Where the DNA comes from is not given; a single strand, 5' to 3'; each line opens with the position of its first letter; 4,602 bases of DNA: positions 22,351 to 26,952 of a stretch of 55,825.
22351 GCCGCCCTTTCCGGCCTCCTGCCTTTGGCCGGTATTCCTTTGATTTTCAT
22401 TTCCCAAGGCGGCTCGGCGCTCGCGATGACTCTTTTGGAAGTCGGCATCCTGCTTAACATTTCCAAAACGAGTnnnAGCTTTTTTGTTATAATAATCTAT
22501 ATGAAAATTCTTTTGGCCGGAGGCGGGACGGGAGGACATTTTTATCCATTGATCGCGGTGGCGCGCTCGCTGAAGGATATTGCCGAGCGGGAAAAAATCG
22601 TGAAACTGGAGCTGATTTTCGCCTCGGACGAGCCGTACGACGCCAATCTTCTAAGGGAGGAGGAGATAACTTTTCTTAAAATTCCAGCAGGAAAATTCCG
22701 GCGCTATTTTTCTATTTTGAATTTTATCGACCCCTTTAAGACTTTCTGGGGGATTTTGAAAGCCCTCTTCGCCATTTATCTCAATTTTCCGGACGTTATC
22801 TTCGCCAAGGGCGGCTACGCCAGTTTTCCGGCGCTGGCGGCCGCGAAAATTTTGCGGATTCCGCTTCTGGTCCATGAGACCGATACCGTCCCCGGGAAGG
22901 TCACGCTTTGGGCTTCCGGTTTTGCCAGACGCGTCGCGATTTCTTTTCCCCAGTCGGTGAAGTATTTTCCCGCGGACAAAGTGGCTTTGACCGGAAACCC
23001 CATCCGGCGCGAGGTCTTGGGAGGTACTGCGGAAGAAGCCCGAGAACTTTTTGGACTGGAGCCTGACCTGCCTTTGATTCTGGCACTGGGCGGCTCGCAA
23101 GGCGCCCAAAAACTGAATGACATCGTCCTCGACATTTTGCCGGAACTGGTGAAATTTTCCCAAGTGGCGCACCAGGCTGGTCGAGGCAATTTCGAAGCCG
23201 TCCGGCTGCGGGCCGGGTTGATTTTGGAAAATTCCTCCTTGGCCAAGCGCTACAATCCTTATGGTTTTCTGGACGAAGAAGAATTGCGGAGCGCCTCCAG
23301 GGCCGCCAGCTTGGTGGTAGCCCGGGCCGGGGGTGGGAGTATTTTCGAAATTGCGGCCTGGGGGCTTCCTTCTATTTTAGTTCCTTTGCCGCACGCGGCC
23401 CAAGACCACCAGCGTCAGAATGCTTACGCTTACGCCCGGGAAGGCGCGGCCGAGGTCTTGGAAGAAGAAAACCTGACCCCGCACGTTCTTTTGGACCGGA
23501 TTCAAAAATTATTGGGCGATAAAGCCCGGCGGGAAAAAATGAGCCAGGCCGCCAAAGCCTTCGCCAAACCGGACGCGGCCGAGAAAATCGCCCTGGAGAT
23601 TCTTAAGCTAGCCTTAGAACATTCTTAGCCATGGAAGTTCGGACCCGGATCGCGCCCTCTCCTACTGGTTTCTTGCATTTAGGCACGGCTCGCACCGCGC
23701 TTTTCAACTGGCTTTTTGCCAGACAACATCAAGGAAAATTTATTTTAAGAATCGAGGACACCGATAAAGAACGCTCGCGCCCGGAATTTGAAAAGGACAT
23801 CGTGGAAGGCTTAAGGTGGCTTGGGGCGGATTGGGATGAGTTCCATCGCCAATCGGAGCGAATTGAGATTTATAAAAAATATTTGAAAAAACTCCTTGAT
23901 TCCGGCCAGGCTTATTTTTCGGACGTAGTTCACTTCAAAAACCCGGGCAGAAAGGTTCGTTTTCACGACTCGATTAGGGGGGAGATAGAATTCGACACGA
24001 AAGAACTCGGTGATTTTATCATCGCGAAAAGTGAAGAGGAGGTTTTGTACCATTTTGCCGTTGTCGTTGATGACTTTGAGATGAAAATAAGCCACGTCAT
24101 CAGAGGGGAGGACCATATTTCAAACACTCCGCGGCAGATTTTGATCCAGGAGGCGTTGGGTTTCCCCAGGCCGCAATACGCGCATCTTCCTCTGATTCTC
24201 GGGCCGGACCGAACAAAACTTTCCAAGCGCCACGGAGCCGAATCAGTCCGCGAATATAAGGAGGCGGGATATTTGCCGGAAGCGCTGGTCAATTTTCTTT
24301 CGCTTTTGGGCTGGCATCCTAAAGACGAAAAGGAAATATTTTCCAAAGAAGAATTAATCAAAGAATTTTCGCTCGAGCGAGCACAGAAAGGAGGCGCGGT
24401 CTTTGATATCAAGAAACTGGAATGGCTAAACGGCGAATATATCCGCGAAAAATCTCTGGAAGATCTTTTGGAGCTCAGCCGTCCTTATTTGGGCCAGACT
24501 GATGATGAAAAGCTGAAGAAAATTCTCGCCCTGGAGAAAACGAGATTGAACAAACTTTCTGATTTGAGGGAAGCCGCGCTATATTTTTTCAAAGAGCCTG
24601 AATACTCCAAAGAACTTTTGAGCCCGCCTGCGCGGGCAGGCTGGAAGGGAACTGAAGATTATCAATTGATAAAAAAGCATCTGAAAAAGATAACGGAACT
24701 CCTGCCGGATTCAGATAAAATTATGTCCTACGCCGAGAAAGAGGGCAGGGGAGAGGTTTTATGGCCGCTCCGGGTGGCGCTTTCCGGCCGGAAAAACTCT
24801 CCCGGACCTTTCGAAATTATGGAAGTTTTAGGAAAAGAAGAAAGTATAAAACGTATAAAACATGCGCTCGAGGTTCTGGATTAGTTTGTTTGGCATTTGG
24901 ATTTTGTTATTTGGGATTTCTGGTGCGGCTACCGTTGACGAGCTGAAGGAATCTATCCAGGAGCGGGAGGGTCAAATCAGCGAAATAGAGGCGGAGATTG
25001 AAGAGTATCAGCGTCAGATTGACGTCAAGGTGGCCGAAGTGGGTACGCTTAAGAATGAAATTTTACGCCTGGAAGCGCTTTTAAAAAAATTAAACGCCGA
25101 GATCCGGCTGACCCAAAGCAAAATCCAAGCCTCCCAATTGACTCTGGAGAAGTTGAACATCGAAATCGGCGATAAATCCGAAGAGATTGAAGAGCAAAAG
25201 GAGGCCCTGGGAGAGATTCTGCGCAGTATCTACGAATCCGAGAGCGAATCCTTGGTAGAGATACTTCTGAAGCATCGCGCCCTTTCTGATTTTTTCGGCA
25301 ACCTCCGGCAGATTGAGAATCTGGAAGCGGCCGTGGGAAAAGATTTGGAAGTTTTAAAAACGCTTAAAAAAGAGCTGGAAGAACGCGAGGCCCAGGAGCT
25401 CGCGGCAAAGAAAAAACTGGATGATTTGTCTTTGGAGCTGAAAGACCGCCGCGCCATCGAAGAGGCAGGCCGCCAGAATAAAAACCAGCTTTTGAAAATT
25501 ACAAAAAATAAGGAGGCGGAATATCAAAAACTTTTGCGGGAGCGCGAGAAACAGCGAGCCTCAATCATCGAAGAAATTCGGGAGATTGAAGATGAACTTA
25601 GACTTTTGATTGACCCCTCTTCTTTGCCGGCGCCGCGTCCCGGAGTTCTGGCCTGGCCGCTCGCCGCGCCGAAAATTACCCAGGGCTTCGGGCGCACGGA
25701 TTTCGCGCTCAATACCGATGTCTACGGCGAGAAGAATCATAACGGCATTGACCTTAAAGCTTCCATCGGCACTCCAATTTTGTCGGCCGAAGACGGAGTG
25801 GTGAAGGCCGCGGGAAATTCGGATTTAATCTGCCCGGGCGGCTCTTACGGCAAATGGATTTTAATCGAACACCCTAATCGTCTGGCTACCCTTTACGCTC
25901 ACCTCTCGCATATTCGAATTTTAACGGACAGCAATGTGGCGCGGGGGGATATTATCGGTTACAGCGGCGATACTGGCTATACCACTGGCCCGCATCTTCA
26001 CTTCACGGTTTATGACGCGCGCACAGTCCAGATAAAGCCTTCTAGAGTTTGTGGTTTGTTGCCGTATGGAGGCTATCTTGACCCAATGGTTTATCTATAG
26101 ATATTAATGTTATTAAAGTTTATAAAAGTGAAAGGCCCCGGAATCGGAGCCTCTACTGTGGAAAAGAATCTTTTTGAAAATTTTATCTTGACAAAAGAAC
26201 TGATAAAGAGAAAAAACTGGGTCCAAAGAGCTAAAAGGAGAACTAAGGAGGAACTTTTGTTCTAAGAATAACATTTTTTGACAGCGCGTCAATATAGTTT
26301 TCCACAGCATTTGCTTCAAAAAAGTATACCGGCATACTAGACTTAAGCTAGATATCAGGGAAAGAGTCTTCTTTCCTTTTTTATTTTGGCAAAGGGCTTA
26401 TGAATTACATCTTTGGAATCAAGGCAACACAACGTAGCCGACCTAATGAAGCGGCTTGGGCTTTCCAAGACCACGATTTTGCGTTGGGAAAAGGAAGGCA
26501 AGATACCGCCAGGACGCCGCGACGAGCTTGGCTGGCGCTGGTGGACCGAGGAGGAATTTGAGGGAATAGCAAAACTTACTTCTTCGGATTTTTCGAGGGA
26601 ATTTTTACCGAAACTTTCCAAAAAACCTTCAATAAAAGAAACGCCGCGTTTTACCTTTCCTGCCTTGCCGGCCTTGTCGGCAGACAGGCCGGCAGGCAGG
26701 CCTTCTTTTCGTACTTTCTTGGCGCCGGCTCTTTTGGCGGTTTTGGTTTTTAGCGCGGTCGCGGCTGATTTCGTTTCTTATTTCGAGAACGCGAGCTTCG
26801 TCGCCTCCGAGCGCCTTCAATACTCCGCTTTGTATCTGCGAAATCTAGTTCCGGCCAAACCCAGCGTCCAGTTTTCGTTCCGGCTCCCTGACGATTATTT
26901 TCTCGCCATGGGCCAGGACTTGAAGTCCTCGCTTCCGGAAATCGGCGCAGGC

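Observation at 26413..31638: Giant ORF fusing a cytoplasmic MerR-type HTH to a TM helix and a ~1,600-aa tail-fibre-like ectodomain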

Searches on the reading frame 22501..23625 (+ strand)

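Call 6: search_protein_families(library=pfam, proteins=[window:22501-23625:+], max_evalue=0.001)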
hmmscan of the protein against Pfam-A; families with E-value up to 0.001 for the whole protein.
window:22501-23625:+ (375 aa): 4 families
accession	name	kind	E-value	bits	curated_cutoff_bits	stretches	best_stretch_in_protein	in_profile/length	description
PF04101.22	Glyco_tran_28_C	-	8.8e-35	120.6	22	1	193-362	2-165/166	Glycosyltransferase family 28 C-terminal domain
PF03033.26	Glyco_transf_28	-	3.4e-29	102.1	26.2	1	3-147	1-139/139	Glycosyltransferase family 28 N-terminal domain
PF06722.18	EryCIII-like_C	-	0.00014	22.3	31.7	1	271-361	50-137/145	Erythromycin biosynthesis protein CIII-like, C-terminal domain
PF13579.12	Glyco_trans_4_4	-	0.0009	20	29.7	0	89-164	67-134/158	Glycosyl transferase 4-like domain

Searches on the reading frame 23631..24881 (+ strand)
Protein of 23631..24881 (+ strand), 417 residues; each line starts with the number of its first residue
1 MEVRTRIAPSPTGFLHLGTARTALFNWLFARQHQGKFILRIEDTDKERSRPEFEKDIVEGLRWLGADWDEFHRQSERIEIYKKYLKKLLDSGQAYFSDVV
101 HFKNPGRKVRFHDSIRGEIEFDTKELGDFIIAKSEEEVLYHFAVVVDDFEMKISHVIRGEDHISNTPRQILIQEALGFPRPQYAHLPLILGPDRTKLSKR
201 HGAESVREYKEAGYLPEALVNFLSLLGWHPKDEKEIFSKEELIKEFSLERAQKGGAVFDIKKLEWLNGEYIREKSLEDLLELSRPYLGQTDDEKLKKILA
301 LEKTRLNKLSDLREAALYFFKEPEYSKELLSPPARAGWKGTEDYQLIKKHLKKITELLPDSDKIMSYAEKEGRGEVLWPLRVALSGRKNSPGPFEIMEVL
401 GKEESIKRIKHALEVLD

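Call 6: search_protein_families(library=pfam, proteins=[window:23631-24881:+], max_evalue=0.001)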
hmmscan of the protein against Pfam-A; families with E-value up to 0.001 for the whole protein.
window:23631-24881:+ (417 aa): 2 families
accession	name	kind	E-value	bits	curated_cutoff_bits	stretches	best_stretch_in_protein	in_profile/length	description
PF00749.27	tRNA-synt_1c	-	7.4e-91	304.8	23.4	2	99-265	145-314/314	tRNA synthetases class I (E and Q), catalytic domain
PF19269.4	Anticodon_2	-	1.3e-24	87.6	23.6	1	279-413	2-141/141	Anticodon binding domain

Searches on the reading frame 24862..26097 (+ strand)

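Call 6: search_protein_families(library=pfam, proteins=[window:24862-26097:+], max_evalue=0.001)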
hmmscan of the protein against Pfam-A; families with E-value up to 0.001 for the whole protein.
window:24862-26097:+ (412 aa): 1 family
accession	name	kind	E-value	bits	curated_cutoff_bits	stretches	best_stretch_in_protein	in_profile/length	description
PF01551.29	Peptidase_M23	-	6.5e-27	94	28.7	1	292-386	2-90/96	Peptidase family M23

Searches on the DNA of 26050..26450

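Call 50: search_rna_families(source=window, start=26050, end=26450, threshold=evalue, max_evalue=1)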
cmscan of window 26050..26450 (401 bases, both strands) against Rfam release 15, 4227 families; matches with E-value up to 1: 2.
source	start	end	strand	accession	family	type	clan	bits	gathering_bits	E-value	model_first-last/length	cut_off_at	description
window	26125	26264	-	RF02694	RalA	Gene; sRNA;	-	14.9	170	0.63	1-179/179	no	RalR antitoxin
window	26131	26160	+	RF02133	HOXB13-AS1_2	Gene; lncRNA;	-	13.6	40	0.93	1-81/81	no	HOXB13 antisense RNA 1 conserved region 2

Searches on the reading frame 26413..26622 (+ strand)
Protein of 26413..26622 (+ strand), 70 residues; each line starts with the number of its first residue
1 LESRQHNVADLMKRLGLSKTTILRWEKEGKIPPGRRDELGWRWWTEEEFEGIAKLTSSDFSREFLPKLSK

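Call 55: find_homologous_proteins(query=A4, max_evalue=0.001)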
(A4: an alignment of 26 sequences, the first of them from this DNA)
Query A4 (26 sequences) (70 aa, profile of the alignment): 742 proteins with E <= 0.001 among 1054 candidates; the best 120 are listed.
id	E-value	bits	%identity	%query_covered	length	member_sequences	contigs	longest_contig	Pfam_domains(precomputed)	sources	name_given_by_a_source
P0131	2.0e-30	122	36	97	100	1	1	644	PF00376.30,PF13411.13,PF13338.13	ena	-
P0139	3.9e-27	111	41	90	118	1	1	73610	PF00376.30,PF13411.13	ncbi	-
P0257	1.0e-26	110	44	74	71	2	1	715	PF13411.13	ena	-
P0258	1.2e-26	110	39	80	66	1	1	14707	PF00376.30,PF13411.13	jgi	jgi:DNA-binding transcriptional MerR regulator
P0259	1.2e-26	110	37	89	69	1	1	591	PF00376.30,PF13411.13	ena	-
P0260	1.8e-26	109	43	84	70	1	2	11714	PF00376.30,PF13411.13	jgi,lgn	jgi:DNA-binding transcriptional MerR regulator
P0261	2.1e-26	109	45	73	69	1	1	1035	PF00376.30,PF13411.13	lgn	-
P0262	2.2e-26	109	37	91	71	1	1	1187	PF00376.30,PF13411.13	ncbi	-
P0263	2.8e-26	108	34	99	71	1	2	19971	PF00376.30,PF13411.13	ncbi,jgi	-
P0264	3.1e-26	108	41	70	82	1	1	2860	PF00376.30,PF13411.13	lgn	-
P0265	3.8e-26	108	40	84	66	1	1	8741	PF00376.30,PF13411.13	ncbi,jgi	-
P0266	4.1e-26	108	37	74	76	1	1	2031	PF00376.30,PF13411.13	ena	-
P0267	4.7e-26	108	39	90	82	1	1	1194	PF00376.30,PF13411.13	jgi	-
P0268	5.4e-26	108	36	80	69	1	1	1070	PF00376.30,PF13411.13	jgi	jgi:DNA-binding transcriptional MerR regulator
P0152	5.6e-26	108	38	93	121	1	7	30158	PF00376.30,PF13411.13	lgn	-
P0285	1.0e-25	107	32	99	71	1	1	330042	PF00376.30,PF13411.13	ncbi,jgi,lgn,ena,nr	ncbi:hypothetical protein C0583_05135 [Candidatus Parcubacteria bacterium]|nr:MAG: hypothetical prot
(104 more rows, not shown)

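Call 91: find_encoding_contigs(protein=P0285, flank=5000, max_places=2)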
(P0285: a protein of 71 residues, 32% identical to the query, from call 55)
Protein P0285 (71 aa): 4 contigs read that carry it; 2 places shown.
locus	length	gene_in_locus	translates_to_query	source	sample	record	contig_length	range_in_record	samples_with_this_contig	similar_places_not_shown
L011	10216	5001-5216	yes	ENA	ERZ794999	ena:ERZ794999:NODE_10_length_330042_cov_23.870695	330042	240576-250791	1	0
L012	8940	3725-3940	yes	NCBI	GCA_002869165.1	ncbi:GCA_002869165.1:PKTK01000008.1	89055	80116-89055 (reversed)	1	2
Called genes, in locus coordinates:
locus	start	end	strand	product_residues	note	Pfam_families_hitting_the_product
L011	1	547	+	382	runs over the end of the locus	PF01368:DHH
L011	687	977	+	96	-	-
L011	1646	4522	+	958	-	PF00675:Peptidase_M16, PF05193:Peptidase_M16_C, PF08367:M16C_assoc, PF22516:PreP_C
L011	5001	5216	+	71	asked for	PF13411:MerR_1, PF00376:MerR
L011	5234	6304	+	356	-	-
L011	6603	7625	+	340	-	-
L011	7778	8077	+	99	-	-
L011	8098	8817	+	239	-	PF00665:rve, PF13683:rve_3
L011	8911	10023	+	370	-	-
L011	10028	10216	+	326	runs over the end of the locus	-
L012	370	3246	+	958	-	PF00675:Peptidase_M16, PF05193:Peptidase_M16_C, PF08367:M16C_assoc, PF22516:PreP_C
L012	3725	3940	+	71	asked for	PF13411:MerR_1, PF00376:MerR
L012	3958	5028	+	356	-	-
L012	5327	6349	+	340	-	-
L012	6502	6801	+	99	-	-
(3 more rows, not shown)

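Call 96: find_related_loci(query=A7, collection=metagenome_contigs, flank=4000)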
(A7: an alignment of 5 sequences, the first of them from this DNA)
Query A7 (70 aa) in metagenome_contigs; peptide patterns used: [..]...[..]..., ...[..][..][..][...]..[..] (x = any residue, [..] = any of these).
214 stretches matched a pattern; 20 encode a relative of the query (tblastn E <= 1e-3); 20 distinct loci.
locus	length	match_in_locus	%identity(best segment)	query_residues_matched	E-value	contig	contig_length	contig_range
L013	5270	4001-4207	66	1-70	6e-27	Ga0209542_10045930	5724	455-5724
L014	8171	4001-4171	63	1-57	9e-24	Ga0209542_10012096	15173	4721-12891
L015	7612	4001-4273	44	1-70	3e-22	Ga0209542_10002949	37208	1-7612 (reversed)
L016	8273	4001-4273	44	1-70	3e-22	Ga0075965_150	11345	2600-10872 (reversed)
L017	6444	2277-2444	59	1-56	3e-21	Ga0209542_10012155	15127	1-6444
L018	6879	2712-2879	59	1-56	3e-21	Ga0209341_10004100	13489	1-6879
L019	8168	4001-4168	59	1-56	3e-21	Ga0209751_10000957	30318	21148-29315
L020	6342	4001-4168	59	1-56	4e-21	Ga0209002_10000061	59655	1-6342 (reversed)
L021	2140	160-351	50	1-64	8e-21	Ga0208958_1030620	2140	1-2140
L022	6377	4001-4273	44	1-70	2e-20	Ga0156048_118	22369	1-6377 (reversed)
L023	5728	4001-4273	44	1-70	2e-20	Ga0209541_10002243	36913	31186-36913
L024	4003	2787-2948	56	5-58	4e-20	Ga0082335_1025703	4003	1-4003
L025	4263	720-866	65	1-49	7e-20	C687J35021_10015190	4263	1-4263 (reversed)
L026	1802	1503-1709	48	1-67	3e-18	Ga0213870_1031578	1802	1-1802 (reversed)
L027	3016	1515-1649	53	10-54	6e-15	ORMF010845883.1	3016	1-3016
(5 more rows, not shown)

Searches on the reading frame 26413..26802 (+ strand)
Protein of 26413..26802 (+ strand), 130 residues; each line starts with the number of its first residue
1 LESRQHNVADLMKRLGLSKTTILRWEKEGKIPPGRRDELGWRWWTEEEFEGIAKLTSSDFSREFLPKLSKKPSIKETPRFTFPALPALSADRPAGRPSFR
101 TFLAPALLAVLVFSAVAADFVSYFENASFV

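Call 4: search_protein_families(library=pfam, proteins=[window:26413-26802:+], max_evalue=1)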
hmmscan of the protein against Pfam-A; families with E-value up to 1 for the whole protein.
window:26413-26802:+ (130 aa): 10 families
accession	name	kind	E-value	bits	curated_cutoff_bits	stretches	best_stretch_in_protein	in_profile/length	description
PF00376.29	MerR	-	1.5e-08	34.7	28.2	1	8-43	2-37/38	MerR family regulatory protein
PF13411.12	MerR_1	-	2.1e-05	25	21.6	1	8-49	3-43/69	MerR HTH family regulatory protein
PF12728.13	HTH_17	-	6.5e-05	23.5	27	1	8-35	4-31/51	Helix-turn-helix domain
PF13443.12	HTH_26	-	0.01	16.5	22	1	1-28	6-33/63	Cro/C1-type HTH DNA-binding domain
PF13518.12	HTH_28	-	0.021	15.4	25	1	4-27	11-34/52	Helix-turn-helix domain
PF01381.28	HTH_3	-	0.094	13.2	23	1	10-33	14-37/55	Helix-turn-helix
PF18024.7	HTH_50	-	0.13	12.5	27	1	13-24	31-42/50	Helix-turn-helix domain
PF13551.12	HTH_29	-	0.14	12.7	28.1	1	4-25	10-32/64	Winged helix-turn helix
PF13560.12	HTH_31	-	0.19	12.5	27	1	6-36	15-45/64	Helix-turn-helix domain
PF13338.12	AbiEi_4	-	0.19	12.3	25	1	8-31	16-38/49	Transcriptional regulator, AbiEi antitoxin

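Call 7: search_protein_families(library=ncbifam, proteins=[window:26413-26802:+], max_evalue=1)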
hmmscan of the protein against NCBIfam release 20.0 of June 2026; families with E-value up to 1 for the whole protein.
window:26413-26802:+ (130 aa): 11 families
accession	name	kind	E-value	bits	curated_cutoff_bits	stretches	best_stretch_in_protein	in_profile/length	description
NF009649.0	PRK13182.1-5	equivalog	0.0019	18.3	265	1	7-49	2-43/186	chromosome-anchoring protein RacA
TIGR02047.1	CadR-PbrR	equivalog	0.0035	17.4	151.45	1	8-53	3-48/127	Cd(II)/Pb(II)-responsive transcriptional regulator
NF009648.0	PRK13182.1-4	equivalog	0.014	15.4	170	1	9-50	4-44/184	chromosome-anchoring protein RacA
NF033518.0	transpos_IS607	equivalog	0.019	14.5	110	1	11-52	3-43/187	IS607 family transposase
TIGR02043.1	ZntR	equivalog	0.024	14.8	167.95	1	7-50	3-46/131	Zn(2+)-responsive transcriptional regulator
NF007590.0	PRK10227.1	equivalog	0.026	14.6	244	1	7-55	2-50/135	Cu(I)-responsive transcriptional regulator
TIGR02044.1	CueR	equivalog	0.027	14.5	147.4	1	7-52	2-47/127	Cu(I)-responsive transcriptional regulator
TIGR01764.1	excise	domain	0.044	14.2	28.8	1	13-32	9-28/49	excisionase family DNA-binding protein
NF007069.0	PRK09514.1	equivalog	0.051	13.5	143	1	8-51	4-47/141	Zn(2+)-responsive transcriptional regulator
NF041849.1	trans_regNmlR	equivalog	0.053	13.6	175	1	7-50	2-45/117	stress response transcriptional regulator NmlR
NF052513.1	TransRegCarH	equivalog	0.14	11.4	400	1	6-54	7-55/274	HTH-type transcriptional repressor CarH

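Call 8: search_protein_families(library=phrogs, proteins=[window:26413-26802:+], max_evalue=1)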
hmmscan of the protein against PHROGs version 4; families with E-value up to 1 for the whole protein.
window:26413-26802:+ (130 aa): 12 families
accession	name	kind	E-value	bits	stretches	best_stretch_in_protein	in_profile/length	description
phrog_20793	-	unknown function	2.5e-05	25.3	1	6-52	8-54/86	-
phrog_66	-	integration and excision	4.8e-05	24.2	1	7-50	95-137/412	excisionase and transcriptional regulator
phrog_6620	-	integration and excision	9.7e-05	23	1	8-54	4-50/201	transposase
phrog_8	-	transcription regulation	0.0038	17.7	1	7-34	91-117/346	transcriptional regulator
phrog_57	-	head and packaging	0.044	14.6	1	7-37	14-46/199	terminase small subunit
phrog_1729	-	unknown function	0.076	14.1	1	11-31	98-118/142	-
phrog_10045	-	DNA, RNA and nucleotide metabolism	0.17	12.7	1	8-34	23-49/74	HTH DNA binding protein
phrog_2790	-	integration and excision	0.19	12.7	1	8-68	31-91/100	excisionase and transcriptional regulator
phrog_2967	-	transcription regulation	0.21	12.1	1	1-29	19-47/225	transcriptional regulator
phrog_11671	-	unknown function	0.22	12.6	1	8-54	10-56/146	-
phrog_4909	-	unknown function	0.27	12.3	1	17-42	29-54/69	-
phrog_409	-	transcription regulation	0.44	12.1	1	7-35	26-53/127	transcriptional regulator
